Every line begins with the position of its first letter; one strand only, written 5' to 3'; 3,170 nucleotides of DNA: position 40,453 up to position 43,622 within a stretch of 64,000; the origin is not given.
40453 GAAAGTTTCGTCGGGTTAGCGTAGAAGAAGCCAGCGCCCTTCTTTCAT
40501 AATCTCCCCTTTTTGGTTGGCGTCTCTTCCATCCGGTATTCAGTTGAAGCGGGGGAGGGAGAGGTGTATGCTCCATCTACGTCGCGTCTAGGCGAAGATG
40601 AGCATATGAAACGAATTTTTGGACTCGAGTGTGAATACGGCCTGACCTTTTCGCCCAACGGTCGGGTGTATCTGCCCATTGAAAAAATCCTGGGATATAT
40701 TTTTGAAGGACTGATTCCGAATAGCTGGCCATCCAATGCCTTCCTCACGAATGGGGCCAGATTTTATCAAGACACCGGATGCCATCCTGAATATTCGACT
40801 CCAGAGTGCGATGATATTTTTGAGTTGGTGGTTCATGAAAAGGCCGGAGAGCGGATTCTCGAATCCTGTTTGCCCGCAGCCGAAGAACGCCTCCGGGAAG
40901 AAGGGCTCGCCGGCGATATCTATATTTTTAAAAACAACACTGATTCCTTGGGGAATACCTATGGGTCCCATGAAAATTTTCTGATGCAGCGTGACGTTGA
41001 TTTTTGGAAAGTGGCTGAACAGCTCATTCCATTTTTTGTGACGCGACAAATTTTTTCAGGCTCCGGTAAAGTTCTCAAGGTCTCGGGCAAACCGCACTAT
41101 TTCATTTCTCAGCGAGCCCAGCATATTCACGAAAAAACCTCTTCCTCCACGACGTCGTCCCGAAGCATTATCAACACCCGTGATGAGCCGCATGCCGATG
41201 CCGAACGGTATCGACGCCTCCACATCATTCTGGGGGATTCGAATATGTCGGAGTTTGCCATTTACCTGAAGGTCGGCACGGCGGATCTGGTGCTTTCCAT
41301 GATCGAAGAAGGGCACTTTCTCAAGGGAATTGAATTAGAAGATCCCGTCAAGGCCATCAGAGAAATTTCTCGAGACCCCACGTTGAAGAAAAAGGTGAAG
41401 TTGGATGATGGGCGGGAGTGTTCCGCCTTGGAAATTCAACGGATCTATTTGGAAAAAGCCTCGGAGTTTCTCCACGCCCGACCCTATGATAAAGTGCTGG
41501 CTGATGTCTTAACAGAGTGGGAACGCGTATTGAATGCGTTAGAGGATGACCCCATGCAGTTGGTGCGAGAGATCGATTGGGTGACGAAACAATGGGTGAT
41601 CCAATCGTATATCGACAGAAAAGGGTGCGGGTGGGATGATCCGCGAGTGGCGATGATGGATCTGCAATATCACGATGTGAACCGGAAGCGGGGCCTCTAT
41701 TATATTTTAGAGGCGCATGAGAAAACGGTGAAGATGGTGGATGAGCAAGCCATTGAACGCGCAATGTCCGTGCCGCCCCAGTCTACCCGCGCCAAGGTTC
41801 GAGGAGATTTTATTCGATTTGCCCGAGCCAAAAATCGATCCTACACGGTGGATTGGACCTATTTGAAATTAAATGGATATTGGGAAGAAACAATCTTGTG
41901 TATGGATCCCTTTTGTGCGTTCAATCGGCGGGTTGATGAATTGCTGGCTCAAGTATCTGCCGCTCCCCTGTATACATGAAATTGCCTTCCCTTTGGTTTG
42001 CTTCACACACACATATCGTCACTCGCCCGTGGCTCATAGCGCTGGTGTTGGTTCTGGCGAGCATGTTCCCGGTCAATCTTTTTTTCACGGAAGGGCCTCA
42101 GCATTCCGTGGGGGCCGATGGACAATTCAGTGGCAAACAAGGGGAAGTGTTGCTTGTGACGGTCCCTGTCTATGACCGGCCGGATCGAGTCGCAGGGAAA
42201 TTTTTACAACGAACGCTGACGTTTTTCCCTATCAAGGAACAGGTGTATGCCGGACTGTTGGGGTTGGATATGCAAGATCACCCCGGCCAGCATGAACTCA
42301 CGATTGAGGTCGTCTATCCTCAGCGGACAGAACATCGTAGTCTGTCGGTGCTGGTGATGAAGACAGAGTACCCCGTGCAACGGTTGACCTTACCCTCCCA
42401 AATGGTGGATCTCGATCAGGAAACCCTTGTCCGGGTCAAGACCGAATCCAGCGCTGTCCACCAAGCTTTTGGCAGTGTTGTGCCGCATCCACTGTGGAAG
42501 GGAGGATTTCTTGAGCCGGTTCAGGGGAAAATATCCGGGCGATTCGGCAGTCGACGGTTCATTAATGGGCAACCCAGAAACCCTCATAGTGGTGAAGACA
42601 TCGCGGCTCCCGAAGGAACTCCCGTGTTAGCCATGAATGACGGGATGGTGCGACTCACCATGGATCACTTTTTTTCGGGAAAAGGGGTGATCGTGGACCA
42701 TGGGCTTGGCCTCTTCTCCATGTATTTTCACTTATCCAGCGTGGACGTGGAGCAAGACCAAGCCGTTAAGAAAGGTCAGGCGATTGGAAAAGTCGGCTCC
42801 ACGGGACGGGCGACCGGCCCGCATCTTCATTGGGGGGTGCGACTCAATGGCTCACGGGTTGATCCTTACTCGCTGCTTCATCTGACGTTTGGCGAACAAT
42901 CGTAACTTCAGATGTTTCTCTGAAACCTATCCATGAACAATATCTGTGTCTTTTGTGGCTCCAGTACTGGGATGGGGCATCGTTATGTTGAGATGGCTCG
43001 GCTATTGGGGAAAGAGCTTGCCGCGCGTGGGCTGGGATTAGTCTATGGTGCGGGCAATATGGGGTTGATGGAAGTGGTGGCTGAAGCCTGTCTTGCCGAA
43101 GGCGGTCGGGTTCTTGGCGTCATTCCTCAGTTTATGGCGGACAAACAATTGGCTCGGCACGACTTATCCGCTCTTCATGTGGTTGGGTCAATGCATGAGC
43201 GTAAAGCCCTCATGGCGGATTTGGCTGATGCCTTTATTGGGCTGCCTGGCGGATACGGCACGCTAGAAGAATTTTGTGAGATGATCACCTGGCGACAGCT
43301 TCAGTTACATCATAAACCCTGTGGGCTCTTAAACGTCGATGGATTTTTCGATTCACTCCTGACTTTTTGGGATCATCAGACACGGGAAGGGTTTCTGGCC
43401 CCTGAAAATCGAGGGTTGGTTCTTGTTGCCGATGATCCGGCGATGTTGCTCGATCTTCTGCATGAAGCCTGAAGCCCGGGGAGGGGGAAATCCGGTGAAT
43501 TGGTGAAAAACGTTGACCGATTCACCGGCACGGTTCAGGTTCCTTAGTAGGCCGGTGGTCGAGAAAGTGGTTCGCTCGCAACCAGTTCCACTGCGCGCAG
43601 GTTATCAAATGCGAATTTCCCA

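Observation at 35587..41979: Complete Pup-proteasome gene set with no modifier (pup/UBact) gene in or next to the operon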

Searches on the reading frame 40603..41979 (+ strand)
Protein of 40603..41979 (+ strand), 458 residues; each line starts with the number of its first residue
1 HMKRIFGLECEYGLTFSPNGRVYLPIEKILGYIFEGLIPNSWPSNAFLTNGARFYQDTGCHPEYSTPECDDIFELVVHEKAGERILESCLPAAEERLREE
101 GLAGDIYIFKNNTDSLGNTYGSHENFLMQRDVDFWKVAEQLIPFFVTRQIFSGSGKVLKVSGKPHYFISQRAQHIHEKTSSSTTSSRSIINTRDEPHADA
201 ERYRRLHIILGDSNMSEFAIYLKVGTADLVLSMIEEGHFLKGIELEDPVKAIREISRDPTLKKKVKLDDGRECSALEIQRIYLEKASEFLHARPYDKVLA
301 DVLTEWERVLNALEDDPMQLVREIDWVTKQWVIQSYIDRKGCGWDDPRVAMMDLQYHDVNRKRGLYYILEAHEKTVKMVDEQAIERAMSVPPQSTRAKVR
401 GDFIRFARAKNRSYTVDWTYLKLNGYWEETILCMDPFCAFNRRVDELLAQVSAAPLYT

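Call 6: search_protein_families(library=pfam, proteins=[window:40603-41979:+])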
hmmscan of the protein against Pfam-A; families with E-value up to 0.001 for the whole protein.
window:40603-41979:+ (458 aa): 1 family
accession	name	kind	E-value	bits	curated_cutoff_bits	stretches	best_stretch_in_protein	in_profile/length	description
PF03136.20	Pup_ligase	-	1.1e-155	519.4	25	1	43-421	64-440/441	Pup-ligase protein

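Call 57: search_solved_structures(query=window:40606-41979:+, max_evalue=1e-10, show_alignments=1)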
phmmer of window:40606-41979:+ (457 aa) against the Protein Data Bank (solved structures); distinct sequences matched with E-value up to 1e-10: 5.
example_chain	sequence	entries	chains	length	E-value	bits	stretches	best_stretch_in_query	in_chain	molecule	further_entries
4b0t_A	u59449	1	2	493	2.7e-110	372.2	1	2-450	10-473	PUP--PROTEIN LIGASE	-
4bjr_A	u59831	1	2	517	1.6e-109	369.6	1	2-450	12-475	PUP--PROTEIN LIGASE, PROKARYOTIC UBIQUITIN-LIKE PROTEIN PUP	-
4b0r_A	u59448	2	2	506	1.9e-99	336.4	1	43-410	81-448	DEAMIDASE-DEPUPYLASE DOP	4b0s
5lrt_A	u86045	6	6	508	2e-99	336.3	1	43-410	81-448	Depupylase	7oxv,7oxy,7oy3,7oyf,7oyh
9cku_G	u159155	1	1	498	1.4e-96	326.9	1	43-452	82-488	Pup deamidase/depupylase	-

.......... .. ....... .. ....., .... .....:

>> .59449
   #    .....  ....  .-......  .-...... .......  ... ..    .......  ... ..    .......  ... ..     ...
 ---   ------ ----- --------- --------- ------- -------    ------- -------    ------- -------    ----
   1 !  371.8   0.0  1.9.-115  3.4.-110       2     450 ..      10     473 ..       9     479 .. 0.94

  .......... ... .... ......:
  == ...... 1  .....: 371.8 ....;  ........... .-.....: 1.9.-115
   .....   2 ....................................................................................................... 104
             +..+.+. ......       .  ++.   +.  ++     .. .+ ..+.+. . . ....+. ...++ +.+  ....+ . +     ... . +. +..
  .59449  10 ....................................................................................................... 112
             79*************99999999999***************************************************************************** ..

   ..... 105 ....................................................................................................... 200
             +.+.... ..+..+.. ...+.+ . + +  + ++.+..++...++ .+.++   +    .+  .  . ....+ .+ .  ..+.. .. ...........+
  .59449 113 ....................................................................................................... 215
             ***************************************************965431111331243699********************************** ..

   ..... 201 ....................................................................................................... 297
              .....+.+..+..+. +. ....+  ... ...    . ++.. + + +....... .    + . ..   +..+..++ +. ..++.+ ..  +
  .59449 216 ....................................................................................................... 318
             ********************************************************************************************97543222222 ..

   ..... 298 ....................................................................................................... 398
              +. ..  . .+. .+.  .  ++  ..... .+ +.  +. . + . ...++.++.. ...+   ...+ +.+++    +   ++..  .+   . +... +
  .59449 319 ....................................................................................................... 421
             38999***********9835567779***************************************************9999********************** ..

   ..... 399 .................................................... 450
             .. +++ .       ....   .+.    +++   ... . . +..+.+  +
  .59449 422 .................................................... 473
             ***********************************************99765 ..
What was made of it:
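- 40606..41979 (+): pafA, the Pup-protein ligase, of the canonical (acidic-Pup) type. Call 57: C. glutamicum PafA 4B0T/4BJR, E 1e-110, full length.
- On Pup-proteasome system, actinobacterial-like (L1) type: Call 57: 4B0T/4BJR, E 1e-110.
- Closest known: Actinobacterial Pup-proteasome system. Same: PafA aligns over its full length to C. glutamicum PafA (call 57).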

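Call 68: search_protein_families(library=ncbifam, proteins=[window:40606-41979:+], max_evalue=0.00001)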
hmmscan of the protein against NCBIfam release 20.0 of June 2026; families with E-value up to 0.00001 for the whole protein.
window:40606-41979:+ (457 aa): 2 families
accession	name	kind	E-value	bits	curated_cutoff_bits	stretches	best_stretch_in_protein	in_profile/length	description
TIGR03686.1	pupylate_PafA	equivalog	3.2e-167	556.8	551.3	1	2-449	1-456/457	Pup--protein ligase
TIGR03688.1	depupylase_Dop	equivalog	6e-126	421.1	492.3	1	43-404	81-439/485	depupylase/deamidase Dop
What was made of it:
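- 40606..41979 (+): Call 68: TIGR03686, 556.8 bits against 551.3.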

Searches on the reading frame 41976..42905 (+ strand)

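Call 6: search_protein_families(library=pfam, proteins=[window:41976-42905:+])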
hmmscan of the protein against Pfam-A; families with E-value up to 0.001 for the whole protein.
window:41976-42905:+ (309 aa): 1 family
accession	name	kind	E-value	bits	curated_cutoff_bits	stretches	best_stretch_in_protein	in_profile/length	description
PF01551.29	Peptidase_M23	-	1.5e-31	108.9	28.7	1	203-297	2-96/96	Peptidase family M23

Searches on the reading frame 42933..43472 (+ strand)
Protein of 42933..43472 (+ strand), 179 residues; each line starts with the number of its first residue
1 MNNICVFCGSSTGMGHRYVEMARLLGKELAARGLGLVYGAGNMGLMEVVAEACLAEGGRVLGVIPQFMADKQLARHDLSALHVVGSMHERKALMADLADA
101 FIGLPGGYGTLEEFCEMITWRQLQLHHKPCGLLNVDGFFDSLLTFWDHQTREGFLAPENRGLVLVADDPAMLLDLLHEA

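Call 6: search_protein_families(library=pfam, proteins=[window:42933-43472:+])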
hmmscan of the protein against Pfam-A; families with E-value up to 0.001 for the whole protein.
window:42933-43472:+ (179 aa): 2 families
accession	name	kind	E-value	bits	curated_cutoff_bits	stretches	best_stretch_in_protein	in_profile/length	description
PF03641.19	Lysine_decarbox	-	4.5e-42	143.8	27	1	46-174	1-129/131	Possible lysine decarboxylase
PF18306.6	LDcluster4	-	5e-16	59.1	26.3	1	5-116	5-112/151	SLOG cluster4 family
